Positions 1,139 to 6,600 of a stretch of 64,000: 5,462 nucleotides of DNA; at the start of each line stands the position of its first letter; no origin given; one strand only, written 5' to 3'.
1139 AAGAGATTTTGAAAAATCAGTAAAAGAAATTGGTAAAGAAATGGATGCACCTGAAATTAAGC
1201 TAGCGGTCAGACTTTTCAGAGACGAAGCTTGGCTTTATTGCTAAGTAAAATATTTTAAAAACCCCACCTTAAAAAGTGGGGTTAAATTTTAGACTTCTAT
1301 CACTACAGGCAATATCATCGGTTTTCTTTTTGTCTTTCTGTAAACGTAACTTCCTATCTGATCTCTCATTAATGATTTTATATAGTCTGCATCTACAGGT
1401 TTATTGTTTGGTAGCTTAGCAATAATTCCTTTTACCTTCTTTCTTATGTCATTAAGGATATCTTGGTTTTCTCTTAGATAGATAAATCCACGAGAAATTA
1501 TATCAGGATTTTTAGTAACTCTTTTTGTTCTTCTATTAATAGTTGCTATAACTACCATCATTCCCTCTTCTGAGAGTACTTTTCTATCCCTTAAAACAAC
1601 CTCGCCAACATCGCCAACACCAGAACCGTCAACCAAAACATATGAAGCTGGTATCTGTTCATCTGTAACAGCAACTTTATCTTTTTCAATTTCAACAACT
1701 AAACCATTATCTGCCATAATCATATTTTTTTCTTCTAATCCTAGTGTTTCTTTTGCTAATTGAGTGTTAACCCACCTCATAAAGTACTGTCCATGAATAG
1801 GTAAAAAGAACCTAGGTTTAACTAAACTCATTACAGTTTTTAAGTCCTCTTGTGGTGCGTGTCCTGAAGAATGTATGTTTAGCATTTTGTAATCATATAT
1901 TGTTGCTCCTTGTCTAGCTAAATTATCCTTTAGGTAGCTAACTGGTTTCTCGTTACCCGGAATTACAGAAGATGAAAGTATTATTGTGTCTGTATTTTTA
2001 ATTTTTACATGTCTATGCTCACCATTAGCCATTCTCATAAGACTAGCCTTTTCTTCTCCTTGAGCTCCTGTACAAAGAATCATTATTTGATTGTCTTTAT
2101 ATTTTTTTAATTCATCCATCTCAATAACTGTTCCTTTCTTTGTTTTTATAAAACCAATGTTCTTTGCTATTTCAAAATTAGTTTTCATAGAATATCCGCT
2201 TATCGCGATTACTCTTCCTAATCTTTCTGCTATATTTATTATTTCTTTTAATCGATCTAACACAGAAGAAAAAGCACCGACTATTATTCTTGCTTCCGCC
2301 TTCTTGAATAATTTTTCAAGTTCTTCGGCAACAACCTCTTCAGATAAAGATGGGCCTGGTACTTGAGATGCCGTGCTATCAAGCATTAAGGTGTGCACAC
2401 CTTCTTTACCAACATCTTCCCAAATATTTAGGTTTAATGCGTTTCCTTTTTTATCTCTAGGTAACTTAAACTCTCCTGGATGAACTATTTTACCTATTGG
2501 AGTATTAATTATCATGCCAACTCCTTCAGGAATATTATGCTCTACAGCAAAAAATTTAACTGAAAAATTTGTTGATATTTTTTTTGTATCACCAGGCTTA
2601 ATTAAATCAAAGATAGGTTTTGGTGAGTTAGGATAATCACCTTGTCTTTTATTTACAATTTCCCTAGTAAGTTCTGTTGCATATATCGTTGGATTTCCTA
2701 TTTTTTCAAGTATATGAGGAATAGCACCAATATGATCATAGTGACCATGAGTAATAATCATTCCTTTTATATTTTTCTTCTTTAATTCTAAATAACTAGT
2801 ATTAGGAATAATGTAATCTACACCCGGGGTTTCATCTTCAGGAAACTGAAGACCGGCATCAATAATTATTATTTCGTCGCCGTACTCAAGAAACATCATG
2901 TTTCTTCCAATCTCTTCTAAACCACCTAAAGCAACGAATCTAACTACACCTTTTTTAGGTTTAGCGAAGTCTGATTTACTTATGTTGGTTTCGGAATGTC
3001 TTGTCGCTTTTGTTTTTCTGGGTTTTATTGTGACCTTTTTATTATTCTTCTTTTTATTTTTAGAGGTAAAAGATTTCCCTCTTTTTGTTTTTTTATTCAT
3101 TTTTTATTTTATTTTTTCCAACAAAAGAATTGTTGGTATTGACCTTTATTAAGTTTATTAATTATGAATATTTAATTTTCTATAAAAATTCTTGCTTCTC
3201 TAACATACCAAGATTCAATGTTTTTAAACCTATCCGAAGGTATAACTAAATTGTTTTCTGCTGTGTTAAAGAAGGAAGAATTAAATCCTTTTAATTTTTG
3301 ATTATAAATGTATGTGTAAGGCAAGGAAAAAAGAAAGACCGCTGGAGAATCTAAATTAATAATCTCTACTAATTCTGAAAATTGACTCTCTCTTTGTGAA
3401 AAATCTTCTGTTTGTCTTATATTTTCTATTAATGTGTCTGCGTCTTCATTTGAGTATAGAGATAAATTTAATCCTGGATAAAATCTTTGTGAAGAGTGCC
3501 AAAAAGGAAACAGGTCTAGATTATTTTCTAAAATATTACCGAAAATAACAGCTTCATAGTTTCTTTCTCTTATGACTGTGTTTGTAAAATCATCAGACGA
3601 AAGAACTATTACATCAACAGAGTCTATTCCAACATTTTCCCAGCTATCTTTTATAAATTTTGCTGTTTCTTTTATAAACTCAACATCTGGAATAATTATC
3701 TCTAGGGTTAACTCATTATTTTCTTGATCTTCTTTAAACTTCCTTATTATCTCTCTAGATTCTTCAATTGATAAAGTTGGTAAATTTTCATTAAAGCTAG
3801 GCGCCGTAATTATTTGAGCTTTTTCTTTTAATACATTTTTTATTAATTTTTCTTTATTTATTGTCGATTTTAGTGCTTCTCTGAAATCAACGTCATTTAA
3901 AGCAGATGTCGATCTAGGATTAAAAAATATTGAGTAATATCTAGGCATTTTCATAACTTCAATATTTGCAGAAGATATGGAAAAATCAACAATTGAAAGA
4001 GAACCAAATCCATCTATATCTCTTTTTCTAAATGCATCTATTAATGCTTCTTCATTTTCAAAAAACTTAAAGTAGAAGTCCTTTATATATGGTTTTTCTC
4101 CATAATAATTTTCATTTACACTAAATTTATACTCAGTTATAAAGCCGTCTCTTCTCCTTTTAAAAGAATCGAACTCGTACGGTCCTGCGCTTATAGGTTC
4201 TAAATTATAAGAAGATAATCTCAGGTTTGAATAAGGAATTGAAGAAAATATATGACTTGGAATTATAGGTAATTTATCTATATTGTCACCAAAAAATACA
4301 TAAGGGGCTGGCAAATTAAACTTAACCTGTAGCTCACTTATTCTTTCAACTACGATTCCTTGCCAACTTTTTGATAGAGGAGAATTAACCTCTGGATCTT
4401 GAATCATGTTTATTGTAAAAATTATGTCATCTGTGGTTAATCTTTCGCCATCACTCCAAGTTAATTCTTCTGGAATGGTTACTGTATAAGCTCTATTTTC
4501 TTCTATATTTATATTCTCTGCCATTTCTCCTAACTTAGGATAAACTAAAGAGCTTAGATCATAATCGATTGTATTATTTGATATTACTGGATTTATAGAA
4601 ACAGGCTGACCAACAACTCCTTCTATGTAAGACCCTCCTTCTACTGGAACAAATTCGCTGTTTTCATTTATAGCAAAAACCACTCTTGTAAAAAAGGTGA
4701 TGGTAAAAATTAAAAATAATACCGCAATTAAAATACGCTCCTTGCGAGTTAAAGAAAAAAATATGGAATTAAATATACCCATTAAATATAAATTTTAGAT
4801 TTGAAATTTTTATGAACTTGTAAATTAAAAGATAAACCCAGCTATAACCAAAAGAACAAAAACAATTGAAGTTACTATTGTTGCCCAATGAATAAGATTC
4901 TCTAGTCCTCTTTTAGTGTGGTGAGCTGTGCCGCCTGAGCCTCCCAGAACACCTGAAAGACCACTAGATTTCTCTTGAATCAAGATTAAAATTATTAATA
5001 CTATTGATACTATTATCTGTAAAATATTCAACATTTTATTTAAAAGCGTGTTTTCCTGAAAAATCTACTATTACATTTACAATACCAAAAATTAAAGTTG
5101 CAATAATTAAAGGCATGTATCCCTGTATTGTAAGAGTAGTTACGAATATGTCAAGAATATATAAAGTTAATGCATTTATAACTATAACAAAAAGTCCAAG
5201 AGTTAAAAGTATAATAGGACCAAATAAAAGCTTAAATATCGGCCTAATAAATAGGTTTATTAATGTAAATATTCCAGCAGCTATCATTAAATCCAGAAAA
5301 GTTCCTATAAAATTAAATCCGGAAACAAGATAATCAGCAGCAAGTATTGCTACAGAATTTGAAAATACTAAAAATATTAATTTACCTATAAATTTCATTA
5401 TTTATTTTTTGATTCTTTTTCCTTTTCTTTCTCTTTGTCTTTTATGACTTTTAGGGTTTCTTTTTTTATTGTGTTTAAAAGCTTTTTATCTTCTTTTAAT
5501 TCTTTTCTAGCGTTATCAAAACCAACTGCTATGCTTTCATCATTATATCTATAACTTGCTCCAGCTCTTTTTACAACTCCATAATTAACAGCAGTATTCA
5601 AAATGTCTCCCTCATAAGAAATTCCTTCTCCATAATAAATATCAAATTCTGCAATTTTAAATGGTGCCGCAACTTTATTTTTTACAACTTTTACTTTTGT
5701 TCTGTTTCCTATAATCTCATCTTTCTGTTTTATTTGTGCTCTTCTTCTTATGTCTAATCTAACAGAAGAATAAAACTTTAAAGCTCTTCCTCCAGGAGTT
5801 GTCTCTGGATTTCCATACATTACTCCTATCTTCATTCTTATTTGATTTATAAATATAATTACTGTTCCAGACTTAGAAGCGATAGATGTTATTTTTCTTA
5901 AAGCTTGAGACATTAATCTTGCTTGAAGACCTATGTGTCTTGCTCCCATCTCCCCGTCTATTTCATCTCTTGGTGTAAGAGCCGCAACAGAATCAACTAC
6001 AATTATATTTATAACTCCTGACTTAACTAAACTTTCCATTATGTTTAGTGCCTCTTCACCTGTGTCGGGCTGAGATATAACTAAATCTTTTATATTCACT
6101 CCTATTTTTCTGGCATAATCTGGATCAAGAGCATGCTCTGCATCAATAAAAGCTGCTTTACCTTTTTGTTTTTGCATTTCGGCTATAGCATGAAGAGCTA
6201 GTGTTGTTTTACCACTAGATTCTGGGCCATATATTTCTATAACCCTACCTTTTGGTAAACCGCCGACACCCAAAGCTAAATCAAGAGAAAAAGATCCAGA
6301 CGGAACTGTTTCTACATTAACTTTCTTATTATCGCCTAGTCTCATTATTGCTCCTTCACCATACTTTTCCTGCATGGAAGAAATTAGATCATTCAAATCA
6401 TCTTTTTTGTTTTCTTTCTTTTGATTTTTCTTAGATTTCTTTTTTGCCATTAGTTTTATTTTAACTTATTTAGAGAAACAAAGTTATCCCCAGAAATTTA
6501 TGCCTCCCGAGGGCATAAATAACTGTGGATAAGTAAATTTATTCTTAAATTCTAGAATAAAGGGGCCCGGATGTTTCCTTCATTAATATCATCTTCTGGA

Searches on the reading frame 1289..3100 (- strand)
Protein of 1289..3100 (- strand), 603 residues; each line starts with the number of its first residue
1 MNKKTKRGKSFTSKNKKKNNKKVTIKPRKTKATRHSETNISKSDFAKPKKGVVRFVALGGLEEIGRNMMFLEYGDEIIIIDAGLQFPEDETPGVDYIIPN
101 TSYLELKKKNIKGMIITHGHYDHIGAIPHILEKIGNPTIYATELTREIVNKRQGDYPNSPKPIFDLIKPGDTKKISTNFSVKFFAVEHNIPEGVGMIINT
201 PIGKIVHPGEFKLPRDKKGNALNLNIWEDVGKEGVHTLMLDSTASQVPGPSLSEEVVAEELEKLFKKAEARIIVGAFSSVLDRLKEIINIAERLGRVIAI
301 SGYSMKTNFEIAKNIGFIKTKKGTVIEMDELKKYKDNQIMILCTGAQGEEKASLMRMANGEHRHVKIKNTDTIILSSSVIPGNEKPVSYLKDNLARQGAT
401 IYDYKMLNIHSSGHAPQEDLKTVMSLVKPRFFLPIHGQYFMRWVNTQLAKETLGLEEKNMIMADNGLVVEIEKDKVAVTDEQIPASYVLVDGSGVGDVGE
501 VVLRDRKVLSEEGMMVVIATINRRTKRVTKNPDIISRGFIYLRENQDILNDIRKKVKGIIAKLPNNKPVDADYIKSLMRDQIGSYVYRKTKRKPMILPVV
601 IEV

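Call 13: search_protein_families(library=pfam, proteins=[window:1289-3100:-], max_evalue=0.00001)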
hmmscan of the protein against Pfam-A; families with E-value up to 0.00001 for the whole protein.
window:1289-3100:- (603 aa): 5 families
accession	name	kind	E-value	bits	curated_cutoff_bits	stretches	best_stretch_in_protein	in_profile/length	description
PF22505.1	RNase_J_b_CASP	-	4.1e-43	146.6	27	1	270-392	2-124/126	Ribonuclease J, beta-CASP domain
PF17770.6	RNase_J_C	-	9.8e-31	107.2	23.8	1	502-603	1-102/102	Ribonuclease J C-terminal domain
PF00753.33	Lactamase_B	-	8.2e-14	52.4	22.7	1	65-209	5-148/196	Metallo-beta-lactamase superfamily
PF12706.13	Lactamase_B_2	-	1.1e-08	35.4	27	1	108-213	26-145/200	Beta-lactamase superfamily domain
PF07521.17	RMMBL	-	2.9e-06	27.6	21.6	0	408-439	10-42/63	Zn-dependent metallo-hydrolase RNA specificity domain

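Call 76: find_encoding_contigs(protein=window:1289-3100:-, flank=10000, max_places=2)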
Protein window:1289-3100:- (603 aa): 2 contigs read that carry it; 1 place shown.
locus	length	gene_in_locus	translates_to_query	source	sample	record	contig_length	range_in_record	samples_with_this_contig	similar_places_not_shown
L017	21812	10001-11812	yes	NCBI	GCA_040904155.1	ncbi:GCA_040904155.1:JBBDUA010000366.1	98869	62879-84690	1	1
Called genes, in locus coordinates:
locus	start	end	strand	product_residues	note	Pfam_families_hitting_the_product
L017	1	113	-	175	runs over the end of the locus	PF00719:Pyrophosphatase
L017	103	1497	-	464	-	PF08529:NusA_N, PF13184:KH_NusA_1st, PF00013:KH_1 (faint), PF26594:KH_NusA_2nd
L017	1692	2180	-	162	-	PF00293:NUDIX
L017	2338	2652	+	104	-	-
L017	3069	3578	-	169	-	-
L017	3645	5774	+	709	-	PF13491:FtsK_4TM, PF17854:FtsK_alpha, PF01580:FtsK_SpoIIIE, PF01935:DUF87 (weak), PF20703:nSTAND1 (faint), PF09397:FtsK_gamma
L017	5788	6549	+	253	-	PF13413:HTH_25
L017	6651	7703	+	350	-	PF00154:RecA_N, PF08423:Rad51, PF01637:ATPase_2 (faint), PF21096:RecA_C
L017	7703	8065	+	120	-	PF04020:Phage_holin_4_2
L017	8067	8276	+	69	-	PF03840:SecG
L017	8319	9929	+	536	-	PF00496:SBP_bac_5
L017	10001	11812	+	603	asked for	PF00753:Lactamase_B, PF12706:Lactamase_B_2, PF07521:RMMBL (faint), PF22505:RNase_J_b_CASP, PF17770:RNase_J_C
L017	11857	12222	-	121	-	-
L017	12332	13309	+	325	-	PF00579:tRNA-synt_1b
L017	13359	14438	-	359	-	PF00575:S1 (weak), PF23459:S1_RRP5 (faint), PF00575:S1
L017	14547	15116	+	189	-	PF13483:Lactamase_B_3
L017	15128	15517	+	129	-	-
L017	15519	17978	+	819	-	PF00521:DNA_topoisoIV, PF03989:DNA_gyraseA_C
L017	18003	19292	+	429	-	PF01547:SBP_bac_1, PF13416:SBP_bac_8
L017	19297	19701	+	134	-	PF18895:T4SS_pilin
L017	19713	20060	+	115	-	PF04956:TrbC, PF18895:T4SS_pilin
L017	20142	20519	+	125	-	PF18895:T4SS_pilin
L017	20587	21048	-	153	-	-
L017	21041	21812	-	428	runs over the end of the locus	-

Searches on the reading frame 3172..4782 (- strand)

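Call 13: search_protein_families(library=pfam, proteins=[window:3172-4782:-], max_evalue=0.00001)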
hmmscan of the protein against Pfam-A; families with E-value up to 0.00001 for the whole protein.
window:3172-4782:- (536 aa): 1 family
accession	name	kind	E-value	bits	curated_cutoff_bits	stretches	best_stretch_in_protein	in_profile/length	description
PF00496.27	SBP_bac_5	-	9.1e-41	140.6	32.4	1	87-419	6-349/368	Bacterial extracellular solute-binding proteins, family 5 Middle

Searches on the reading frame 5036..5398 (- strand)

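Call 13: search_protein_families(library=pfam, proteins=[window:5036-5398:-], max_evalue=0.00001)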
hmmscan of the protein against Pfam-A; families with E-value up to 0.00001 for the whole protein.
window:5036-5398:- (120 aa): 1 family
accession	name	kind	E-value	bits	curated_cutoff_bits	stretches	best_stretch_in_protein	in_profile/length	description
PF04020.18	Phage_holin_4_2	-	2.1e-19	70.5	28.8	1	7-110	3-105/105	Mycobacterial 4 TMS phage holin, superfamily IV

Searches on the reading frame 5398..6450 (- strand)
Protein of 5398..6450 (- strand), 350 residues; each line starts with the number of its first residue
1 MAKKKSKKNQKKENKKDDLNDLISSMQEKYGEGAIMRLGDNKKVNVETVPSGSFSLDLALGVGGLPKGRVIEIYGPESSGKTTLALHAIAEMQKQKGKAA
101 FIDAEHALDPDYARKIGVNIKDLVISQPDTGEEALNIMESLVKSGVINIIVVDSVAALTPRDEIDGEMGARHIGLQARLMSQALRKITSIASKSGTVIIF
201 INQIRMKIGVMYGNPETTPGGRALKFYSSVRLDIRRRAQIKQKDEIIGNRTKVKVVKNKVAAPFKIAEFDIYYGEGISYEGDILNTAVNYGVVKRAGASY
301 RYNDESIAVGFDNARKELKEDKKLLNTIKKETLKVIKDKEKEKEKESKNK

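Call 8: search_protein_families(library=pfam, proteins=[window:5398-6450:-])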
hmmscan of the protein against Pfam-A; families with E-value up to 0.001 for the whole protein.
window:5398-6450:- (350 aa): 8 families
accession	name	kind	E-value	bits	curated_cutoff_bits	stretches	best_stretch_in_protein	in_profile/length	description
PF00154.27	RecA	-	1.7e-134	447.6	27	1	19-278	3-262/262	recA bacterial DNA recombination protein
PF21096.2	RecA_C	-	8.6e-12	45.4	27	1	281-333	1-53/57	RecA C-terminal domain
PF08423.17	Rad51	-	7.3e-10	39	22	1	45-236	4-211/244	Rad51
PF01637.24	ATPase_2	-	8.8e-06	26.1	33.2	1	69-121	21-69/225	ATPase domain predominantly from Archaea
PF13479.12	AAA_24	-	1.9e-05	25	27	1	69-165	3-85/195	AAA domain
PF13481.12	AAA_25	-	0.00019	21.5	27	0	63-102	28-65/195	AAA domain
PF02283.22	CobU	-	0.00029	20.9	27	1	73-208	3-129/168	Cobinamide kinase / cobinamide phosphate guanyltransferase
PF06745.19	ATPase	-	0.00055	19.8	26.6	1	54-106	6-58/231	KaiC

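Call 9: search_protein_families(library=ncbifam, proteins=[window:5398-6450:-])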
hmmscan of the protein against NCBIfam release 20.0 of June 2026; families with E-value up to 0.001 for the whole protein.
window:5398-6450:- (350 aa): 12 families
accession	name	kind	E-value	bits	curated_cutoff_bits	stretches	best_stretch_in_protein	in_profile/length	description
TIGR02012.1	tigrfam_recA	equivalog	1.4e-152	507.6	325.3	1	15-331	2-318/321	recombinase RecA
NF007072.0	PRK09519.1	equivalog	2.6e-116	389.9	1024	2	17-261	9-253/790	intein-containing recombinase RecA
TIGR02237.1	recomb_radB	equivalog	1.2e-16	61.2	172.4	1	61-247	5-188/210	DNA repair and recombination protein RadB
NF003301.0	PRK04301.1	equivalog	1.2e-13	51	259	1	41-237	75-284/316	DNA repair and recombination protein RadA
NF033429.2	ImuA_translesion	equivalog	2.4e-12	47.1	150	1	43-151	10-119/181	translesion DNA synthesis-associated protein ImuA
TIGR02236.1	recomb_radA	equivalog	3.2e-10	39.9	361.15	1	41-237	70-280/311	DNA repair and recombination protein RadA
TIGR02238.1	recomb_DMC1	equivalog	5.3e-10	38.9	447.7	1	41-236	70-281/314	meiotic recombinase Dmc1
NF006861.0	PRK09361.1-1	equivalog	1.4e-09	37.9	278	1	47-234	3-194/235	DNA repair and recombination protein RadB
TIGR02239.1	recomb_RAD51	equivalog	2.3e-09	36.8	478.05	1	42-236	71-281/316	DNA repair protein RAD51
TIGR00416.1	sms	equivalog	6.5e-06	25.1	403.05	1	26-159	53-183/454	DNA repair protein RadA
NF006799.0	PRK09302.1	equivalog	8.7e-05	21.2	408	1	41-160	247-377/515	circadian clock protein KaiC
TIGR03881.1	KaiC_arch_4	hypoth_equivalog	0.00065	19.5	247.8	0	52-131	6-80/231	KaiC domain-containing protein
